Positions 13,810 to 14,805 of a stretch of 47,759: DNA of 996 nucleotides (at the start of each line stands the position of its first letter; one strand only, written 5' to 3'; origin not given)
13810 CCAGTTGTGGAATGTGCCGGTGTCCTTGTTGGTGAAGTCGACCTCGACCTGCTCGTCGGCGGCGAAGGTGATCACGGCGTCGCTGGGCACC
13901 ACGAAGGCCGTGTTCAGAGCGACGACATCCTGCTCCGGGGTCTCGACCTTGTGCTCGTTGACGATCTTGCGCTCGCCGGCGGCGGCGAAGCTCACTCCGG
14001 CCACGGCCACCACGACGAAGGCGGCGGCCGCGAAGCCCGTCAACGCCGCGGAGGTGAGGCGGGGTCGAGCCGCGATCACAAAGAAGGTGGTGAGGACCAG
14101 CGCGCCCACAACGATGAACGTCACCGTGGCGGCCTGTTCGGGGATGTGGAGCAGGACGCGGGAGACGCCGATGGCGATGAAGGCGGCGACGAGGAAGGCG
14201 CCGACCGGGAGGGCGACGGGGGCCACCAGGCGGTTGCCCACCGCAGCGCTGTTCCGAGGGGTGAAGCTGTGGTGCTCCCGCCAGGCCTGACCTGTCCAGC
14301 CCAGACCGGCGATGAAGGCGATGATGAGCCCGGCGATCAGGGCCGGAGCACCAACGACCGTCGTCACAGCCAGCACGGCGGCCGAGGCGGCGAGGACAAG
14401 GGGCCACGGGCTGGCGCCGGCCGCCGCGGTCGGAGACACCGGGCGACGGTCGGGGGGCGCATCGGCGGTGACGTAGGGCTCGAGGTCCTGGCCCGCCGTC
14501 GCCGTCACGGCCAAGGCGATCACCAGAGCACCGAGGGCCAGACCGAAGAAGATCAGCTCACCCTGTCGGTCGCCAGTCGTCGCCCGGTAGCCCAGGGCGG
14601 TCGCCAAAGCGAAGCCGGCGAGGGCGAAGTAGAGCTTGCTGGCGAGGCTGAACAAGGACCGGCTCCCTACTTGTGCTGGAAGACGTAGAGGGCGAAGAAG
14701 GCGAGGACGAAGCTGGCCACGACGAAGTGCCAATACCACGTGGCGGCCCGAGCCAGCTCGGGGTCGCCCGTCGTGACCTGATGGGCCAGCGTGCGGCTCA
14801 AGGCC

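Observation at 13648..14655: Seven-TM membrane protein ending in an amicyanin-like type-1 copper domain, coupled to ctaC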

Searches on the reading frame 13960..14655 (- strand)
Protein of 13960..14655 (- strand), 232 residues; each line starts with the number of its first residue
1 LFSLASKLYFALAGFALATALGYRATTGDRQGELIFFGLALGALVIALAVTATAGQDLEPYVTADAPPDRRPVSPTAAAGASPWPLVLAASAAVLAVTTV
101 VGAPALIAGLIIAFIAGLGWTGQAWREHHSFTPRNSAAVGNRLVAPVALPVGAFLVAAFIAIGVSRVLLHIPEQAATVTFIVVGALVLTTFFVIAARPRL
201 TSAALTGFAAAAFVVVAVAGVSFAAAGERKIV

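Call 29: search_protein_families(library=pfam, alignment_id=A3, max_evalue=10)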
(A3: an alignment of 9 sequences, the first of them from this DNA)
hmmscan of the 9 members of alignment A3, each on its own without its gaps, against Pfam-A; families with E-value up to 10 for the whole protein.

A. member 1, seq(232 aa): 0 families

B. families by the number of members that match (of 9 scanned): 15 families
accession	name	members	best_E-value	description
PF12270.13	Cyt_c_ox_IV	4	9.6e-05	Cytochrome c oxidase subunit IV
PF13567.11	DUF4131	2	0.49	Domain of unknown function (DUF4131)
PF01914.23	MarC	1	0.0098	MarC family integral membrane protein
PF03419.18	Peptidase_U4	1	0.042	Sporulation factor SpoIIGA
PF10777.14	YlaC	1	0.073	Inner membrane protein YlaC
PF20963.2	Acanthaporin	1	0.11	Acanthaporin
PF07856.17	Orai-1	1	0.15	Mediator of CRAC channel activity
PF01744.25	GLTT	1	0.28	GLTT repeat (6 copies)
PF05887.16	Trypan_PARP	1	0.29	Procyclic acidic repetitive protein (PARP)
PF00499.25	Oxidored_q3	1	0.36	NADH-ubiquinone/plastoquinone oxidoreductase chain 6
PF10953.13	DUF2754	1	1.4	Protein of unknown function (DUF2754)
PF04625.18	DEC-1_N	1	2.8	DEC-1 protein, N-terminal region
PF03699.18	UPF0182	1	3.6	Uncharacterised protein family (UPF0182)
PF13491.11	FtsK_4TM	1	4.5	4TM region of DNA translocase FtsK/SpoIIIE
PF23933.1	DUF7269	1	7.5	Family of unknown function (DUF7269)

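Call 39: search_protein_representatives(alignment_id=A3)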
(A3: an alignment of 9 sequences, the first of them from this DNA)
Query: 9 sequences, 233 profile positions. Proteins with E-value up to 0.001 (for the whole library): 1166; up to 1e-10: 519; up to 1e-30: 204. The best 150 are listed.
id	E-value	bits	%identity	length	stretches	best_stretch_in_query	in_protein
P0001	8.7e-91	320.0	-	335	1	1-232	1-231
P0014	5.8e-83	294.4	-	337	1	1-233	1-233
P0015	5.1e-80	284.7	-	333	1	1-233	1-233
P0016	1.1e-67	244.4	-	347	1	1-233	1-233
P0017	2.8e-62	226.7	-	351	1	1-233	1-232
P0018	7.2e-62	225.3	-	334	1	1-233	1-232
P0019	1.4e-61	224.4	-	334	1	1-233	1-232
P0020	1.0e-59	218.3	-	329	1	1-233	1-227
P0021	3.4e-59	216.6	-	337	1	1-233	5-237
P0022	5.0e-57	209.5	-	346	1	2-232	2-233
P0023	7.6e-56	205.6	-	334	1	1-233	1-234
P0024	1.0e-55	205.2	-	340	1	1-233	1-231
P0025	1.9e-55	204.3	-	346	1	1-233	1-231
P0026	5.5e-55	202.8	-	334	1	1-233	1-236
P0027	4.7e-54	199.8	-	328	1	1-233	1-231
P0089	2.5e-40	154.9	-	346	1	1-233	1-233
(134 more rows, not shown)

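Call 42: find_encoding_contigs(protein=P0089, flank=8000, max_places=2)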
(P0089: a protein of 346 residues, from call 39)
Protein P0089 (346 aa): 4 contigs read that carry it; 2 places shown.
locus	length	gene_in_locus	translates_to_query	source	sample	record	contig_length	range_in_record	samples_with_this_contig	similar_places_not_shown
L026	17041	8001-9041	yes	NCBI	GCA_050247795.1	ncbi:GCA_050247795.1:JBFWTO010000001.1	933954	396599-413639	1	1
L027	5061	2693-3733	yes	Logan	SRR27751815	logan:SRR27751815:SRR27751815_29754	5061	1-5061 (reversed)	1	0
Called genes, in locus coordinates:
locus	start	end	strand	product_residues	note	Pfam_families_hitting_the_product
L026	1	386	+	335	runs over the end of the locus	PF00586:AIRS, PF02769:AIRS_C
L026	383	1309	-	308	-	PF00296:Bac_luciferase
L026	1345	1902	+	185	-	-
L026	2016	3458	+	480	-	PF12729:4HB_MCP_1, PF00015:MCPsignal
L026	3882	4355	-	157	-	PF09438:DUF2017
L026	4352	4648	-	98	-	PF02617:ClpS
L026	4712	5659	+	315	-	PF01040:UbiA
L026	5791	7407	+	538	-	PF00115:COX1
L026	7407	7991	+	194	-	PF00510:COX3 (weak)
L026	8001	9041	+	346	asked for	-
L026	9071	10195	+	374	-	PF02790:COX2_TM, PF00116:COX2, PF00034:Cytochrom_C, PF13442:Cytochrome_CBB3 (faint)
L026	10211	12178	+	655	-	PF00115:COX1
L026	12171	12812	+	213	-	PF00510:COX3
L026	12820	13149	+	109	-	PF03626:COX4_pro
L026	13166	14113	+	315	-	PF09678:Caa3_CtaG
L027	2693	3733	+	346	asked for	-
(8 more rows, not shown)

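Call 62: find_homologous_proteins(query=A3, max_evalue=1e-10)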
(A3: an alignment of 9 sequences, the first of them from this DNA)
Query A3 (9 sequences) (232 aa, profile of the alignment): 141 proteins with E <= 1e-10 among 8000 candidates; the best 120 are listed.
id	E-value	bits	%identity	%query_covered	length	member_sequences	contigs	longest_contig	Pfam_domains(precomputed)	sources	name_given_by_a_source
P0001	2.7e-90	320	100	100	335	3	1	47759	-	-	-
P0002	6.5e-89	316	73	99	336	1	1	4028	-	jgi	jgi:plastocyanin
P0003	1.2e-82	295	71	99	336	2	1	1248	-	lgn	-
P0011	1.6e-69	252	35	87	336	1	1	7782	PF13473.13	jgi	jgi:plastocyanin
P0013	3.4e-68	248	31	100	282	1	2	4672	-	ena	-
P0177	1.9e-63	232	31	100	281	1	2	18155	-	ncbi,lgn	-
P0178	7.1e-63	230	32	100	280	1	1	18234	-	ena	-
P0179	9.3e-57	210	29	100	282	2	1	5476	-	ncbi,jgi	ncbi:MAG: hypothetical protein QOE63_248 [Acidimicrobiaceae bacterium]|jgi:hypothetical protein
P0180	2.8e-56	209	30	100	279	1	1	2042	-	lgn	-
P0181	2.1e-55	206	29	100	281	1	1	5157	-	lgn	-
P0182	8.1e-55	204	28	99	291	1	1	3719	-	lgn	-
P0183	1.1e-52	197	31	91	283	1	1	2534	-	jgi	jgi:hypothetical protein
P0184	1.1e-52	197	38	52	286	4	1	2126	-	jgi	jgi:hypothetical protein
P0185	1.6e-52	196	29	81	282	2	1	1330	-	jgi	jgi:hypothetical protein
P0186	1.8e-52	196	36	65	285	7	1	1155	-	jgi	jgi:hypothetical protein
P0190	1.2e-50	190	27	100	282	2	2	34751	PF12270.14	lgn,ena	-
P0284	1.7e-36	144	28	91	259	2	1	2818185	-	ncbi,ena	-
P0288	3.2e-36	143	29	99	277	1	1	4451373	-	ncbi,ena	-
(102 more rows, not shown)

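Call 63: find_encoding_contigs(protein=P0288, flank=9000, max_places=1)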
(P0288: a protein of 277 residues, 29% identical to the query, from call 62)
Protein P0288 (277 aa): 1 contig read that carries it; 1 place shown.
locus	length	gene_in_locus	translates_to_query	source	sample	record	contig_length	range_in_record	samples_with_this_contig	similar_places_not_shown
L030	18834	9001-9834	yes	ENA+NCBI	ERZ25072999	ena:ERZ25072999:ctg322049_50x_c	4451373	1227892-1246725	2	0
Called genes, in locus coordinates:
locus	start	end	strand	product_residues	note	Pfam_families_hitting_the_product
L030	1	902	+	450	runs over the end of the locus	PF13458:Peripla_BP_6 (faint)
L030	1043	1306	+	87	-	PF01402:RHH_1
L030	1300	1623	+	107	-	PF02452:PemK_toxin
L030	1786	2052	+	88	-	PF02604:PhdYeFM_antitox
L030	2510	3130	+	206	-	PF02660:G3P_acyltransf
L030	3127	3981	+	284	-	PF02645:DegV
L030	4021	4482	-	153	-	PF09438:DUF2017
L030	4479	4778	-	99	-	PF02617:ClpS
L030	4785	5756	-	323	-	PF02628:COX15-CtaA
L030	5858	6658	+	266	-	PF01040:UbiA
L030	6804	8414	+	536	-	PF00115:COX1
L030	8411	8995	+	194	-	PF00510:COX3 (weak)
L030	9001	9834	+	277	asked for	-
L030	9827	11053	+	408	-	PF02790:COX2_TM, PF00116:COX2, PF00034:Cytochrom_C (weak), PF13442:Cytochrome_CBB3 (faint)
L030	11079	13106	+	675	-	PF00115:COX1, PF12270:Cyt_c_ox_IV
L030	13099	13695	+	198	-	PF00510:COX3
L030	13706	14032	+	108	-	PF03626:COX4_pro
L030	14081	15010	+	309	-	PF09678:Caa3_CtaG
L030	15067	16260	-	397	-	PF02403:Seryl_tRNA_N, PF00587:tRNA-synt_2b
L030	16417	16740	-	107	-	PF02537:CRCB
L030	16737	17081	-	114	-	PF02537:CRCB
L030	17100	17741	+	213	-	PF01243:PNPOx_N, PF10590:PNP_phzG_C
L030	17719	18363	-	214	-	PF05908:Gamma_PGA_hydro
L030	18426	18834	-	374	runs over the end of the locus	PF02683:DsbD_TM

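Call 64: find_encoding_contigs(protein=P0284, flank=9000, max_places=1)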
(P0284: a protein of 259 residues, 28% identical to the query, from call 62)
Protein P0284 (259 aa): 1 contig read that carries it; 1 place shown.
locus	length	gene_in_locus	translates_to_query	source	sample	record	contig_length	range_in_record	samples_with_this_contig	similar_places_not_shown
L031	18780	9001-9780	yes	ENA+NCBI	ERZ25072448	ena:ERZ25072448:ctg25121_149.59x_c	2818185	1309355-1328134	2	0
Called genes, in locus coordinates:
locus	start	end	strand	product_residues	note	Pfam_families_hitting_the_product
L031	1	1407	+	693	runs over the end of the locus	PF05719:GPP34, PF00067:p450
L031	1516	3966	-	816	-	PF03176:MMPL, PF12349:Sterol-sensing (faint), PF03176:MMPL, PF00873:ACR_tran, PF02460:Patched (weak)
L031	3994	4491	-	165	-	PF09438:DUF2017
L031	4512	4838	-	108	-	PF02617:ClpS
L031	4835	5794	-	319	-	PF02628:COX15-CtaA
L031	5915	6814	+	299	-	PF01040:UbiA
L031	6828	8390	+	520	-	PF00115:COX1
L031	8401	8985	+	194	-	PF00510:COX3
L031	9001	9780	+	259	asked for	-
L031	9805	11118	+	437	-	PF00116:COX2, PF00034:Cytochrom_C (faint)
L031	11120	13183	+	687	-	PF00115:COX1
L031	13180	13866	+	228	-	PF00510:COX3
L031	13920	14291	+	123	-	PF03626:COX4_pro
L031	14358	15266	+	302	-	PF09678:Caa3_CtaG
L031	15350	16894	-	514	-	-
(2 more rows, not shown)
